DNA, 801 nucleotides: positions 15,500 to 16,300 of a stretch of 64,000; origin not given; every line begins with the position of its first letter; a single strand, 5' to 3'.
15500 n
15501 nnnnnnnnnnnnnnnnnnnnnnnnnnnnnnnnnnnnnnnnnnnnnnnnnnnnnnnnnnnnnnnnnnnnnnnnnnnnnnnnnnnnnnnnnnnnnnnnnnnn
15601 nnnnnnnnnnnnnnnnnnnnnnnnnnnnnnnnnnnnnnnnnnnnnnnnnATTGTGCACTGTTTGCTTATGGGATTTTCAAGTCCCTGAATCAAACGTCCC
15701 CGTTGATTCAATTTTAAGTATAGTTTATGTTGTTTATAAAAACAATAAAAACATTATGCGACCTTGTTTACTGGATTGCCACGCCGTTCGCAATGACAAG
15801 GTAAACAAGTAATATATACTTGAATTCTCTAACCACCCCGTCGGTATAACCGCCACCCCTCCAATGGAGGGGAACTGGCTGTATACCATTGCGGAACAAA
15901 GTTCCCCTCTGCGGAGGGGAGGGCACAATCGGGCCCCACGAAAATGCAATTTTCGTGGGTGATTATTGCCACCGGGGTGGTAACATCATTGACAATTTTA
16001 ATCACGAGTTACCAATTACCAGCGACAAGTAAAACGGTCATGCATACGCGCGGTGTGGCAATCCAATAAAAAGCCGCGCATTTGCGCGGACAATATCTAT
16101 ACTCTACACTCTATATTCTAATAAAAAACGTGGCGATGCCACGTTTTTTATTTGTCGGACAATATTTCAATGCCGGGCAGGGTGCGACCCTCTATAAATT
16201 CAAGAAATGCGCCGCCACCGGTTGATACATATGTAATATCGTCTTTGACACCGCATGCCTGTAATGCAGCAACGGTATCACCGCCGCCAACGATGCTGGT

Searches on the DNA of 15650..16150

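Call 71: search_rna_families(source=window, start=15650, end=16150, threshold=evalue, max_evalue=1)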
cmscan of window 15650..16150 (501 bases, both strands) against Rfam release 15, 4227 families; matches with E-value up to 1: 4.
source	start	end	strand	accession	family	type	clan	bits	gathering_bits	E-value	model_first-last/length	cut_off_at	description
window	16065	16108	-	RF00079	OmrA-B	Gene; sRNA;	-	19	40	0.4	1-87/87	no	OmrA-B family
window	15670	15701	+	RF01792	eiav_FSE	Cis-reg; frameshift_element;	-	15.8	40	0.34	1-35/35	no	ribosomal frameshift site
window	16120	16147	+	RF02601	BASRCI337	Gene; sRNA;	-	13.4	229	0.75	160-189/191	no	Brucella sRNA CI337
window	16002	16150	-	RF01406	STnc500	Gene; sRNA;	-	11.4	44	0.79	114-285/285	5'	STnc500 Hfq binding RNA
